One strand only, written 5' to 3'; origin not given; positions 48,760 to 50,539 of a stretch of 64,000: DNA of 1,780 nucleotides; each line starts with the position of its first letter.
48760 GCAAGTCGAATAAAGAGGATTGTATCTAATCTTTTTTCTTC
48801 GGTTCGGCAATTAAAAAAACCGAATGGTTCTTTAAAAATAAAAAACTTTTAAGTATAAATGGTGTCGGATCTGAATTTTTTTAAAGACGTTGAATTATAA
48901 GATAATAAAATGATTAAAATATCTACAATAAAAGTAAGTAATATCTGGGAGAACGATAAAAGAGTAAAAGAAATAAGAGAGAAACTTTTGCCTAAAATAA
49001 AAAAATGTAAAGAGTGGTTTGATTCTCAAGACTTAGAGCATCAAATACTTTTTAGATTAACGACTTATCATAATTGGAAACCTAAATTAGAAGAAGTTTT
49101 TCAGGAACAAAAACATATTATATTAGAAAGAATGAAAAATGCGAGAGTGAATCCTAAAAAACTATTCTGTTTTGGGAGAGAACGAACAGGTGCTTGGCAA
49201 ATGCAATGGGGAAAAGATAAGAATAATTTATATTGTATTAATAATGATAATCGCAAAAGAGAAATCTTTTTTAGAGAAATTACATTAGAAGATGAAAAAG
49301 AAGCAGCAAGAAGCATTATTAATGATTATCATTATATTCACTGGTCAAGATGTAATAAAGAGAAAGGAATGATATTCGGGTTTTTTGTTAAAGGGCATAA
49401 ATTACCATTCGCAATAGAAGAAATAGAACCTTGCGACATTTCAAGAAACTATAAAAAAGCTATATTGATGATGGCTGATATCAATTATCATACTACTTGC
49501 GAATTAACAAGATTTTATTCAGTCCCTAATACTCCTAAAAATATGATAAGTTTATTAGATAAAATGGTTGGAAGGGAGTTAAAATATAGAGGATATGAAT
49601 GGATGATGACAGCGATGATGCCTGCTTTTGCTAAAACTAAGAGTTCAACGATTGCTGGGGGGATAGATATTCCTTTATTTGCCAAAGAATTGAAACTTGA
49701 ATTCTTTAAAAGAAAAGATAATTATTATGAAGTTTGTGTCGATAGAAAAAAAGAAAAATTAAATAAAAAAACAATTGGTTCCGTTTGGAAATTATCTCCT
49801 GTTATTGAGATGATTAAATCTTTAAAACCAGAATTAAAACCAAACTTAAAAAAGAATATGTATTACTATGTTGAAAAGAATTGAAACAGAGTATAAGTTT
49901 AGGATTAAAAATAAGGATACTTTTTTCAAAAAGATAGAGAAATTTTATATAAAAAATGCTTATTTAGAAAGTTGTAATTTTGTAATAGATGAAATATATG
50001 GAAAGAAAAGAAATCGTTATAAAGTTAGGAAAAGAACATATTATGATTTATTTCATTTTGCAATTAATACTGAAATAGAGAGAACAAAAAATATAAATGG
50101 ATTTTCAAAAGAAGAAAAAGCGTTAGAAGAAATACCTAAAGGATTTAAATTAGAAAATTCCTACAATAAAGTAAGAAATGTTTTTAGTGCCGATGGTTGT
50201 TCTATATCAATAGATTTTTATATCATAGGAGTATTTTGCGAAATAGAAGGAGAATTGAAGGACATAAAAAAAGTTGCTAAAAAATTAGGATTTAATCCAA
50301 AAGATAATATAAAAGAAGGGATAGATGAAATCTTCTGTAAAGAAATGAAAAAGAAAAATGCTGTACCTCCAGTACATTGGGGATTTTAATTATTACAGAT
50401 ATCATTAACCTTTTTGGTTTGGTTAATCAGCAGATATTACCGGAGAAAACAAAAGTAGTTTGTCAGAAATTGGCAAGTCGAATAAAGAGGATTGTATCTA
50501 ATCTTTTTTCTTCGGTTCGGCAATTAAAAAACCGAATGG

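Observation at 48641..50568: GNAT(Mom-like) + CYTH two-gene cassette bracketed by ~155-bp direct repeats that duplicate the tail of a tiny membrane-peptide gene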

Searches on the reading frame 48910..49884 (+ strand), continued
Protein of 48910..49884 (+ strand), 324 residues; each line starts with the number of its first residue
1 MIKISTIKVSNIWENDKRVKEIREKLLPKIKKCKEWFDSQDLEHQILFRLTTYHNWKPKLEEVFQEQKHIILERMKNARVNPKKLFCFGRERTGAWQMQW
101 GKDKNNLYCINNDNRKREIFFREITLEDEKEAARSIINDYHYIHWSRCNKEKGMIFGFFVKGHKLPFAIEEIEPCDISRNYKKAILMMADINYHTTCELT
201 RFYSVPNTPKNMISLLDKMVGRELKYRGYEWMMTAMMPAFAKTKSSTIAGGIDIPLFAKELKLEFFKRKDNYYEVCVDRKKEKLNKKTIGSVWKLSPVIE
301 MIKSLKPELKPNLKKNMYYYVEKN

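Call 109: search_protein_families(library=pfam, alignment_id=A9, max_evalue=0.1)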
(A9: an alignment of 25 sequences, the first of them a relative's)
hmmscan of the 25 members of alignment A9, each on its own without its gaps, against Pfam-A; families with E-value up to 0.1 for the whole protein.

A. member 1, P0167 (646 aa): 1 family
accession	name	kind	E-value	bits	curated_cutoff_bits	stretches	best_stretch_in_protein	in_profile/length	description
PF25680.1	Mom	-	0.0012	18.9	27.1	1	442-551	3-108/202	Mom protein family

B. families by the number of members that match (of 25 scanned): 6 families
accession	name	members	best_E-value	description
PF25680.1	Mom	21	3.4e-09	Mom protein family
PF21655.3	L544_NTransf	1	0.025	L544, nucleotidyltransferase domain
PF22364.1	VID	1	0.031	VirG insertion domain (VID)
PF16523.10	betaPIX_CC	1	0.041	betaPIX coiled coil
PF17095.10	CAMSAP_CC1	1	0.057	Spectrin-binding region of Ca2+-Calmodulin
PF18659.6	CelTOS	1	0.087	Cell-traversal protein for ookinetes and sporozoites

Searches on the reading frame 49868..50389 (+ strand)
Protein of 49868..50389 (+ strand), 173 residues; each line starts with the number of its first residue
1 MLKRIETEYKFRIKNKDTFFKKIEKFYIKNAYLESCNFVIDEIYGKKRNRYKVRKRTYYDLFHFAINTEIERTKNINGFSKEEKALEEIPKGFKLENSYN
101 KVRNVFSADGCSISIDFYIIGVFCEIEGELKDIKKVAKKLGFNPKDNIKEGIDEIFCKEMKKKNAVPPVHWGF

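Call 7: search_protein_families(library=pfam, proteins=[window:49868-50389:+], max_evalue=1)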
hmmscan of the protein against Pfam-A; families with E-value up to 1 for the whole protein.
window:49868-50389:+ (173 aa): 3 families
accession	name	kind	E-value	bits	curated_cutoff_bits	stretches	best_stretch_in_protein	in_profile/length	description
PF09455.15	Csx1_HEPN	-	0.024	15.5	23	1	66-107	7-48/71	CRISPR system endoribonuclease Csx1, HEPN domain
PF23159.1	WH_Rok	-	0.091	13.3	27.6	1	3-25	23-45/58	Repressor Rok winged helix domain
PF21975.1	ASNSD1-SEP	-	0.2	12.2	27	1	36-89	34-89/96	ASNSD1 upstream open reading frame protein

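Call 8: search_protein_families(library=padloc, proteins=[window:49868-50389:+], max_evalue=1)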
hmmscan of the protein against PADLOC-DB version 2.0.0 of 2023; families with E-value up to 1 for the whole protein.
window:49868-50389:+ (173 aa): 0 families

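Call 9: search_protein_families(library=phrogs, proteins=[window:49868-50389:+], max_evalue=1)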
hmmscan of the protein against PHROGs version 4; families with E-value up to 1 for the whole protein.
window:49868-50389:+ (173 aa): 2 families
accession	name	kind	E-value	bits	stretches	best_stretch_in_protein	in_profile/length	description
phrog_8814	-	unknown function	0.07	13.7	0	73-139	111-177/204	-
phrog_11115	-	unknown function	0.28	12.6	0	12-52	34-71/90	-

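Call 11: find_homologous_proteins(query=window:49868-50386:+)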
Query window:49868-50386:+ (173 aa): 4 proteins with E <= 0.001 among 87 candidates.
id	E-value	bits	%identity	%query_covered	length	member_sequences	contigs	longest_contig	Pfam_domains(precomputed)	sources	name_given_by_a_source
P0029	8.5e-109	379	100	100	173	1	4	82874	-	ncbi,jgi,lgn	-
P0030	4.2e-40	156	49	100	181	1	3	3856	-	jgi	jgi:hypothetical protein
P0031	1.7e-37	147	50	100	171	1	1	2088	-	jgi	-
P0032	1.8e-26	111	47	99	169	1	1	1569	-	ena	-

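Call 18: search_solved_structures(query=A3, max_evalue=10, show_alignments=2)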
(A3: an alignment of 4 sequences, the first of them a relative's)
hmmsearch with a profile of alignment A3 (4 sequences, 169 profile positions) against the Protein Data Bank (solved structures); distinct sequences matched with E-value up to 10: 4.
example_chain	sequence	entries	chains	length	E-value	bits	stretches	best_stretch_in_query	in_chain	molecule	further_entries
4s13_A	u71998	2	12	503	0.26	14.5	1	116-165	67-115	Ferulic acid decarboxylase 1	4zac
6eve_A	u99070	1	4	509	0.26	14.5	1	116-165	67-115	Ferulic acid decarboxylase 1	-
6evf_A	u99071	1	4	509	0.26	14.5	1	116-165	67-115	Ferulic acid decarboxylase 1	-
8y64_A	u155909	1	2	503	0.26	14.5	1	116-165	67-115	Ferulic acid decarboxylase 1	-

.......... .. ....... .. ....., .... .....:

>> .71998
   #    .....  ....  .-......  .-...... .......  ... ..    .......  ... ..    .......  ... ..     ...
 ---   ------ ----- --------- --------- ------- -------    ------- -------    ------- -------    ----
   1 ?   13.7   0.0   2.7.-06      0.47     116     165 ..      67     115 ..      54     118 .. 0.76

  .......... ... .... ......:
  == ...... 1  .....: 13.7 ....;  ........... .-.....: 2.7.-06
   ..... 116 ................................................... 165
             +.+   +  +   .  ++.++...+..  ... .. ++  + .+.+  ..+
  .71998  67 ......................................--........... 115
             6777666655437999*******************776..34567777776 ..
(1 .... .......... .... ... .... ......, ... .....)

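Call 29: predict_structure(alignment_id=A4)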
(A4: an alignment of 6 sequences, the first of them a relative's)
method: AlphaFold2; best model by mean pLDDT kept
length: 173 residues; sequences in the alignment: 6
mean_pLDDT: 85.4   pTM: 0.80
mean pLDDT of the five models: 85.4, 85.3, 83.6, 82.1, 81.4
residues with pLDDT >= 90: 76; 70-90: 82; 50-70: 15; < 50: 0
segments of 3 or more residues with pLDDT < 50: none
pLDDT, mean of each block of 10 residues (from residue 1): 73 86 73 87 89 92 89 79 88 91 90 91 92 91 89 83 78 60
secondary structure, 60 per line:
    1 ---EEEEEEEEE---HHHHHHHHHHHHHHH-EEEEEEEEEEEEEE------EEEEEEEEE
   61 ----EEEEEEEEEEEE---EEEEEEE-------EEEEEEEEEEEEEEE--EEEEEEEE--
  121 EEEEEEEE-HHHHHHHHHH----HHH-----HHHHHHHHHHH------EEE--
elements in order: E4-12 H16-30 E32-45 E52-60 E65-76 E80-86 E94-108 E111-118 E121-128 H130-139 H152-162 E169-171

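Call 38: find_encoding_contigs(protein=P0029, flank=10000, max_places=6)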
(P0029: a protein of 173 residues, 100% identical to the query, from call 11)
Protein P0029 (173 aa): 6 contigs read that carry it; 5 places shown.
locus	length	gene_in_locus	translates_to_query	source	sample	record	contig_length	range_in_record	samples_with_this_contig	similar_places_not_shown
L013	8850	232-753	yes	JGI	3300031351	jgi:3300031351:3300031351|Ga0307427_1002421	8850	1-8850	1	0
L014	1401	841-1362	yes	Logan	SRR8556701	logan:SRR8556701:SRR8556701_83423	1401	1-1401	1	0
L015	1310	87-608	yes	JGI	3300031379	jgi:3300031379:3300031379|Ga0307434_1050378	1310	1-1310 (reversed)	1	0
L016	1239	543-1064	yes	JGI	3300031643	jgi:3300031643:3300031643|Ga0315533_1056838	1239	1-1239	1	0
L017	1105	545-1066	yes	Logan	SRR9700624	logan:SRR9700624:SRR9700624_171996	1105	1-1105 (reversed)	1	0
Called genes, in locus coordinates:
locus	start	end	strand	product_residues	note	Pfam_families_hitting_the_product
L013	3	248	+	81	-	?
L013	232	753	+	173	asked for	-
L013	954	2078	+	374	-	PF12076:CER1-like_C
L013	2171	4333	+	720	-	PF16927:HisKA_7TM, PF13185:GAF_2, PF13492:GAF_3 (weak), PF00512:HisKA, PF02518:HATPase_c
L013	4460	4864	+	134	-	PF00072:Response_reg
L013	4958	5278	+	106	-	-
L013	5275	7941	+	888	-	-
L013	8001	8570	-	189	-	PF00691:OmpA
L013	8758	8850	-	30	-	?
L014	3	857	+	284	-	?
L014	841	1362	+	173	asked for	-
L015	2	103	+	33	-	?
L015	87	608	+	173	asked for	-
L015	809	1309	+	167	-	?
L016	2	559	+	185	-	?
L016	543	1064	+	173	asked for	-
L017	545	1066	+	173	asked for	-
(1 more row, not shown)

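Call 84: search_dna_similar(query=P0029, collection=phages, mode=protein, max_evalue=0.001, max_rows=20)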
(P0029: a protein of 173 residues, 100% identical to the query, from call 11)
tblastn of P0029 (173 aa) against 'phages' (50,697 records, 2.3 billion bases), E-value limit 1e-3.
No match.

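Call 96: search_protein_families(library=pfam, alignment_id=A7, max_evalue=1)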
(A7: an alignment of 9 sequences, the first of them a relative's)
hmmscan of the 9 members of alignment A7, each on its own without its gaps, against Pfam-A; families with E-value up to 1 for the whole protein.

A. member 1, P0029 (173 aa): 3 families
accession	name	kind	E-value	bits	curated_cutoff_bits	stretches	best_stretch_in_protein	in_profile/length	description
PF09455.15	Csx1_HEPN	-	0.024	15.5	23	1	66-107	7-48/71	CRISPR system endoribonuclease Csx1, HEPN domain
PF23159.1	WH_Rok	-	0.091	13.3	27.6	1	3-25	23-45/58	Repressor Rok winged helix domain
PF21975.1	ASNSD1-SEP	-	0.2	12.2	27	1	36-89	34-89/96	ASNSD1 upstream open reading frame protein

B. families by the number of members that match (of 9 scanned): 13 families
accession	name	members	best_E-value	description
PF23159.1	WH_Rok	2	0.091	Repressor Rok winged helix domain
PF17030.11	Beta_lactamase3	1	0.022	Putative beta-lactamase-like family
PF09455.15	Csx1_HEPN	1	0.024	CRISPR system endoribonuclease Csx1, HEPN domain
PF00533.33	BRCT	1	0.027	BRCA1 C Terminus (BRCT) domain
PF08351.18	TmcA_N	1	0.036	tRNA(Met) cytidine acetyltransferase TmcA, N-terminal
PF01928.26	CYTH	1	0.04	CYTH domain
PF09172.16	Vit_open_b-sht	1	0.052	Vitellinogen, open beta-sheet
PF06838.17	Met_gamma_lyase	1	0.062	Methionine gamma-lyase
PF06998.16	DUF1307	1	0.094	Protein of unknown function (DUF1307)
PF21522.3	MreB-like_C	1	0.11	Archaeal actin homologue MreB-like, C-terminal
PF07097.16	DUF1359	1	0.12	Protein of unknown function (DUF1359)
PF07328.17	VirD1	1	0.14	T-DNA border endonuclease VirD1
PF21975.1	ASNSD1-SEP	1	0.2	ASNSD1 upstream open reading frame protein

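Call 97: search_solved_structures(query=A7, max_evalue=10, show_alignments=1)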
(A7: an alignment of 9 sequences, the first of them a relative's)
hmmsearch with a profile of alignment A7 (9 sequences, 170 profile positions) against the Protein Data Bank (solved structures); distinct sequences matched with E-value up to 10: 6.
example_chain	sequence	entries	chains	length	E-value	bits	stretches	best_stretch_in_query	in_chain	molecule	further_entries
2aca_A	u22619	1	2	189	0.0056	19.9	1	4-121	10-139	putative adenylate cyclase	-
7xgf_A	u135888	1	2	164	0.14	15.4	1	12-126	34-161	BCL-xL and MCL-1 dual inhibitor 2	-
7xgg_A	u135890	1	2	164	0.21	14.8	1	12-126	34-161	BCL-xL and MCL-1 dual inhibitor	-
9hu3_B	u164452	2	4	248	0.48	13.6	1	120-161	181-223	DNA ligase subunit B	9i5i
3n0y_A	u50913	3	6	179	0.49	13.6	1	4-128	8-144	Adenylate cyclase 2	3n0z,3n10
2fjt_A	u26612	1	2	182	0.93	12.7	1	4-127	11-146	Adenylyl cyclase class IV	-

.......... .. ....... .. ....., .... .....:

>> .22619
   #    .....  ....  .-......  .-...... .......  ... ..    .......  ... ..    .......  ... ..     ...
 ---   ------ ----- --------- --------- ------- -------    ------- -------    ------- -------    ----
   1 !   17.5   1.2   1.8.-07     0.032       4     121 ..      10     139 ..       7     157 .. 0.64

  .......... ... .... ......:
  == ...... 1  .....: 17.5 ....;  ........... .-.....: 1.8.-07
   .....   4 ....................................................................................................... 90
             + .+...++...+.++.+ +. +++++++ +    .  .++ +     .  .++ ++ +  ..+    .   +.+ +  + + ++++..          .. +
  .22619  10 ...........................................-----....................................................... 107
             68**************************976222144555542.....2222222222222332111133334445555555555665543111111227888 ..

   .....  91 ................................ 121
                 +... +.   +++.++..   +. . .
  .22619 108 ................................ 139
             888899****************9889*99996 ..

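Call 105: search_protein_families(library=ncbifam, proteins=[window:49868-50389:+], max_evalue=0.01)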
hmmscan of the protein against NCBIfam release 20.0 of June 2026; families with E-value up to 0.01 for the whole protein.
window:49868-50389:+ (173 aa): 0 families
